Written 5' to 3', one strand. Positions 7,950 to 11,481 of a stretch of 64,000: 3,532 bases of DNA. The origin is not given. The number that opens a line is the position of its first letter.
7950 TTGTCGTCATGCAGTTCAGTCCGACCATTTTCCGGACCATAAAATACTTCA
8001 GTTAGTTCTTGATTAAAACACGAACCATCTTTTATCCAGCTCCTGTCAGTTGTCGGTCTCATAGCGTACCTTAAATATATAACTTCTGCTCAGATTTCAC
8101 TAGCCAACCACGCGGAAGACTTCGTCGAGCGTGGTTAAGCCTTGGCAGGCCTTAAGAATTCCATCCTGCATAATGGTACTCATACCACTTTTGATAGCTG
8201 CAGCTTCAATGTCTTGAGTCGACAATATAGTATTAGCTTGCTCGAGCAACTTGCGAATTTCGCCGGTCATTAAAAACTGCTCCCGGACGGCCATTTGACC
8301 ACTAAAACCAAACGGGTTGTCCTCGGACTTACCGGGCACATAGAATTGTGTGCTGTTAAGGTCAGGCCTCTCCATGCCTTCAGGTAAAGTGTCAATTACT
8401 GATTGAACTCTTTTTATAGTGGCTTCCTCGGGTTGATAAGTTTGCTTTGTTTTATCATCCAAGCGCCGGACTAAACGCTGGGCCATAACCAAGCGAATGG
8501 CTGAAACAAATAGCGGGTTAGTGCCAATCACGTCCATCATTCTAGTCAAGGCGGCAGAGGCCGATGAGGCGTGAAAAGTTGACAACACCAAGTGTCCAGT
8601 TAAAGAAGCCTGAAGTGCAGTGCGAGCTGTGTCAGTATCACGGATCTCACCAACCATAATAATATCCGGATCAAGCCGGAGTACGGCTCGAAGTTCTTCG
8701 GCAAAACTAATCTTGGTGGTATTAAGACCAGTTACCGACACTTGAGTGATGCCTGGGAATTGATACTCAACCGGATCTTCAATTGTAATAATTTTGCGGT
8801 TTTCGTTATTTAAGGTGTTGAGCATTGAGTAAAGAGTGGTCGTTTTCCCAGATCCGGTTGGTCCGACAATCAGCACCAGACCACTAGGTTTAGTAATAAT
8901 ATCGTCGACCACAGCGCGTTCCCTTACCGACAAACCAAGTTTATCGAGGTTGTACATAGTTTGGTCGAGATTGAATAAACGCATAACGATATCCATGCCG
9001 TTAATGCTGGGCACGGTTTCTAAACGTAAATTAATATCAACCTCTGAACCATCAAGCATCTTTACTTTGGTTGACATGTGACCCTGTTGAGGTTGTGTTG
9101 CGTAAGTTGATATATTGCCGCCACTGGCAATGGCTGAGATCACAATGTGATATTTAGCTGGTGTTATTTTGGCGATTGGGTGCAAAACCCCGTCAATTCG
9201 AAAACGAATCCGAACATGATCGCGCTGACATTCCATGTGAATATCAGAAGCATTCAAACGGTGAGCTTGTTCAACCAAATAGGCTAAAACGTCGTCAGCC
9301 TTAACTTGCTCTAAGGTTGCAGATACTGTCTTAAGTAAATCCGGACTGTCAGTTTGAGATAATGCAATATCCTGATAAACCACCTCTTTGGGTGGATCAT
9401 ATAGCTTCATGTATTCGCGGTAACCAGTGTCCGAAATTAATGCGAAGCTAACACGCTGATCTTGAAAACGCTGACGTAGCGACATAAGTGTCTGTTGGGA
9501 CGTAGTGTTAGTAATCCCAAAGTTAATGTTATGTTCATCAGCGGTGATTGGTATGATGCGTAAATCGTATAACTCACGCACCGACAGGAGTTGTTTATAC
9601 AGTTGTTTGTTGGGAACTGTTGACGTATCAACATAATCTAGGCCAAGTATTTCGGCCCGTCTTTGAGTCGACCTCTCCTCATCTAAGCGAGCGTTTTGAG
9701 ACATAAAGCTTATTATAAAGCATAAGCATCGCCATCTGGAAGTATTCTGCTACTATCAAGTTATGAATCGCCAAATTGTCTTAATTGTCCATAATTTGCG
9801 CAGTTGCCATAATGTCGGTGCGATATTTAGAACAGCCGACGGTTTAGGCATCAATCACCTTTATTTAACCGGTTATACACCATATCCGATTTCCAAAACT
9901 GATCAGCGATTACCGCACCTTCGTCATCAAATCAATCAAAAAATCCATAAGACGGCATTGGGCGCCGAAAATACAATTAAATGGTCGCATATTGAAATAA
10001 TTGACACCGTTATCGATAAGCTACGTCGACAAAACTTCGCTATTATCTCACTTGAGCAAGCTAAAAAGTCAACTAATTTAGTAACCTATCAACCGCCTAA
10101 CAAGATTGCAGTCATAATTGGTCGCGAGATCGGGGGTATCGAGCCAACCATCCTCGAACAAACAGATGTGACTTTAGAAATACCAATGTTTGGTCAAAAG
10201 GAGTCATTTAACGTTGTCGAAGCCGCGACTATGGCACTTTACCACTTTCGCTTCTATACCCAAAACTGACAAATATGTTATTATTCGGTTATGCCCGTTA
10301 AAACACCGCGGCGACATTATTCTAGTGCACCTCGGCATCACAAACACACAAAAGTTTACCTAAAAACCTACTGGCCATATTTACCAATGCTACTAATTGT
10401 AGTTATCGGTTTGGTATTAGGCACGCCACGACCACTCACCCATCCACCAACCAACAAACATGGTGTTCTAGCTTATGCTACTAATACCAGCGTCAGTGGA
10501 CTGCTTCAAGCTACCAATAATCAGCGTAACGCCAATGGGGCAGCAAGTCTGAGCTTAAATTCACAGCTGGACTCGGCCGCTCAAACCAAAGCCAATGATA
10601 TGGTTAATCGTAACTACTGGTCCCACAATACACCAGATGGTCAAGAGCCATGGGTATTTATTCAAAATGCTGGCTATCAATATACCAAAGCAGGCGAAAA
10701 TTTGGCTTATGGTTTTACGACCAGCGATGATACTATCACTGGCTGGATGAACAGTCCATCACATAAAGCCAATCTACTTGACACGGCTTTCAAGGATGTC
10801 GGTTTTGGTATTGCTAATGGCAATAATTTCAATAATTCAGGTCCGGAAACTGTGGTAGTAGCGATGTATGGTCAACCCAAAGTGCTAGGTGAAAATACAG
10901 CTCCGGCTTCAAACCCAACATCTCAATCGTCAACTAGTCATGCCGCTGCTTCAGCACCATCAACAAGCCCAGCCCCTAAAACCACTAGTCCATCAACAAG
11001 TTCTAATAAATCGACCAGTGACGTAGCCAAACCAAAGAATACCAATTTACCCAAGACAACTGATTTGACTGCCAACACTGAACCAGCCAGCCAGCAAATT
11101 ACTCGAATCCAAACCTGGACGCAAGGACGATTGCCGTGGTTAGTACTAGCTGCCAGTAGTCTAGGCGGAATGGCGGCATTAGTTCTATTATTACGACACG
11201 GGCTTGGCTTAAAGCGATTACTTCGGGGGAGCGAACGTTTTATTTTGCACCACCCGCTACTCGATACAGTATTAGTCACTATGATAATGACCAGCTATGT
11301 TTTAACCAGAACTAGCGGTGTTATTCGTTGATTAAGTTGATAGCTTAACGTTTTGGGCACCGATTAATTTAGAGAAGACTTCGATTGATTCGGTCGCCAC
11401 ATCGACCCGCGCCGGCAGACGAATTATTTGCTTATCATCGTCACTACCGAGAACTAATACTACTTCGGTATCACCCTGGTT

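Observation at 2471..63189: Systematic '-10 box, then 6-9 nt, then ATG' architecture: most operon-leading genes look leaderless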

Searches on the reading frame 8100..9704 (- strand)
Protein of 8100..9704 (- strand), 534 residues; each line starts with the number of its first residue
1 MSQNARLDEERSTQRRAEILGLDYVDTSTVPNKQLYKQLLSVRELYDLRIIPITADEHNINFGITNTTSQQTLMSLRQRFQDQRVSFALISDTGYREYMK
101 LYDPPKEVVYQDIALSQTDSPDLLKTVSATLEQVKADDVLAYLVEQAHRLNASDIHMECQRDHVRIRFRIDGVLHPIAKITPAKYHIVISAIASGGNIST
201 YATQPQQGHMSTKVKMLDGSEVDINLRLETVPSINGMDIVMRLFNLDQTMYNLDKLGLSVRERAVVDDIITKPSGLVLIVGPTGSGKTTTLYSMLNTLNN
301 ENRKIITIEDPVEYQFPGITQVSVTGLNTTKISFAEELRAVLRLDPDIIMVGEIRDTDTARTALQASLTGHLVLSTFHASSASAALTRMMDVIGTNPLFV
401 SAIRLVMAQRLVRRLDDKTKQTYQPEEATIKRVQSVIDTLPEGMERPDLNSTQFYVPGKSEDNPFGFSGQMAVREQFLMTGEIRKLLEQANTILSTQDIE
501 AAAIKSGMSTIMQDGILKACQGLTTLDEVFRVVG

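Call 42: search_protein_families(library=ncbifam, proteins=[window:8100-9704:-], max_evalue=0.00001)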
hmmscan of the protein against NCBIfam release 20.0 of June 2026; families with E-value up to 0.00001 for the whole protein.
window:8100-9704:- (534 aa): 18 families
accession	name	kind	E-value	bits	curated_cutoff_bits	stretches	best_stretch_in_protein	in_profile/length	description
TIGR02533.1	type_II_gspE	equivalog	3.6e-105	352.4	630.25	1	47-532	11-485/486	type II secretion system ATPase GspE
TIGR02538.1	type_IV_pilB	equivalog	3.2e-97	326.5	675.65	1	3-532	37-561/564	type IV-A pilus assembly ATPase PilB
NF053534.1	T4PilAsmATPsTfpB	equivalog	1e-90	304.8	850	1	49-533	106-582/584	type IV pilus assembly ATPase TfpB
NF007755.0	PRK10436.1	equivalog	3.8e-87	292.9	617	1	51-534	20-460/465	type II secretion system protein GspE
NF041000.1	ATPase_ComGA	equivalog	1.8e-62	210.7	300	1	143-413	3-266/267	competence type IV pilus ATPase ComGA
TIGR01420.1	pilT_fam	subfamily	1e-50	172.9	319.1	1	141-416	3-272/343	PilT/PilU family type 4a pilus ATPase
TIGR02525.1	plasmid_TraJ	equivalog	4.8e-28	98.2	368.3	1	248-419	127-305/372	plasmid transfer ATPase TraJ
TIGR02524.1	dot_icm_DotB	equivalog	3.3e-26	92.3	463.3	1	142-418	8-291/358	Dot/Icm type IV secretion system ATPase DotB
NF058587.1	archaellum_moto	equivalog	1.8e-23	83.1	550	1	276-418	277-423/527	archaellum flagellar ATPase motor FlaI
TIGR02782.1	TrbB_P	equivalog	5.1e-20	72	304.55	1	240-395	106-258/303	P-type conjugative transfer ATPase TrbB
TIGR02788.1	VirB11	equivalog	2.3e-18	66.3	249.95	1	277-396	147-269/308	P-type DNA transfer ATPase VirB11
NF053672.1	bindosome_BasE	exception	2e-17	63.1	1000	1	264-420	260-418/512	bindosome assembly system ATPase subunit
NF010469.0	PRK13894.1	subfamily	1.9e-15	57.1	508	1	260-403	136-278/320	conjugal transfer ATPase TrbB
NF010407.0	PRK13833.1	subfamily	1.6e-14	54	499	1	261-392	132-262/323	conjugal transfer protein TrbB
TIGR03819.1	heli_sec_ATPase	hypoth_equivalog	1.8e-14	53.7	373.15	1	232-389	135-297/340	TadA family conjugal transfer-associated ATPase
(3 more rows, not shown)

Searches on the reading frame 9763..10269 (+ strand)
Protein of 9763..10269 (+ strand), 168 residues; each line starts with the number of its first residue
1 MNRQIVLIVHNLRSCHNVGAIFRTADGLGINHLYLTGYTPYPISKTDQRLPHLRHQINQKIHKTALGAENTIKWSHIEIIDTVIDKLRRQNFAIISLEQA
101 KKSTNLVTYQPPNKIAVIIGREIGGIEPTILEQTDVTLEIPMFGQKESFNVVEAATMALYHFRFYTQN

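Call 42: search_protein_families(library=ncbifam, proteins=[window:9763-10269:+], max_evalue=0.00001)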
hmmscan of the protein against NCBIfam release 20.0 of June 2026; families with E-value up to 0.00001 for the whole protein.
window:9763-10269:+ (168 aa): 6 families
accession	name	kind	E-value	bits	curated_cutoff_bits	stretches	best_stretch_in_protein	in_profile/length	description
TIGR00186.1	rRNA_methyl_3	equivalog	7.2e-20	71.5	160.15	1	5-161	94-235/240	23S rRNA (guanosine(2251)-2'-O)-methyltransferase RlmB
NF008295.0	PRK11081.1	equivalog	2.2e-14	53.6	227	1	5-161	20-160/230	tRNA (guanosine(18)-2'-O)-methyltransferase TrmH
NF008117.0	PRK10864.1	equivalog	1.1e-11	44.5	267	1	63-160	240-336/344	tRNA/rRNA methyltransferase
NF008386.0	PRK11181.1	equivalog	2.8e-09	36.6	366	1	4-161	95-237/244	23S rRNA (guanosine(2251)-2'-O)-methyltransferase RlmB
TIGR00050.1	rRNA_methyl_1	subfamily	2e-08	34.4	167.15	1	4-163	4-154/233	TrmJ/YjtD family RNA methyltransferase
NF007752.0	PRK10433.1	equivalog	7e-06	25.7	212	0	5-162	3-155/228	tRNA/rRNA methyltransferase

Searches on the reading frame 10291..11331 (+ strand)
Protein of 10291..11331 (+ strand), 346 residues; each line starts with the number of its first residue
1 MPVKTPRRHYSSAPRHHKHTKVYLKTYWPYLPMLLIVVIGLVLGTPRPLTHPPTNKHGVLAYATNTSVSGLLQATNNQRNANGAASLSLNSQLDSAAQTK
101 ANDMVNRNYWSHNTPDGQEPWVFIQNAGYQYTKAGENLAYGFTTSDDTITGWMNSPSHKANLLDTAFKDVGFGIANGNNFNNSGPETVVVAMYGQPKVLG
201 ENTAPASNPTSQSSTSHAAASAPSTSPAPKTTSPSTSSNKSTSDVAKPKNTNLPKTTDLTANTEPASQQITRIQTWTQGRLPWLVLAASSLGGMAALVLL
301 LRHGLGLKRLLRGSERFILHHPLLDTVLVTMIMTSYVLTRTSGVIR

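Call 42: search_protein_families(library=ncbifam, proteins=[window:10291-11331:+], max_evalue=0.00001)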
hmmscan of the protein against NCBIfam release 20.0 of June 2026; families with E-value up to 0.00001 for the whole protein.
window:10291-11331:+ (346 aa): 2 families
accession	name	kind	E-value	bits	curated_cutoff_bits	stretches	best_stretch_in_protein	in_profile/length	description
TIGR02909.1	spore_YkwD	subfamily_domain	4.4e-28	97.7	171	1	71-180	8-117/127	uncharacterized protein, YkwD family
NF052539.1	DivAsocLipDalA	equivalog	4.3e-20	72.2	200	1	69-175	49-155/169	divisome-associated lipoprotein DalA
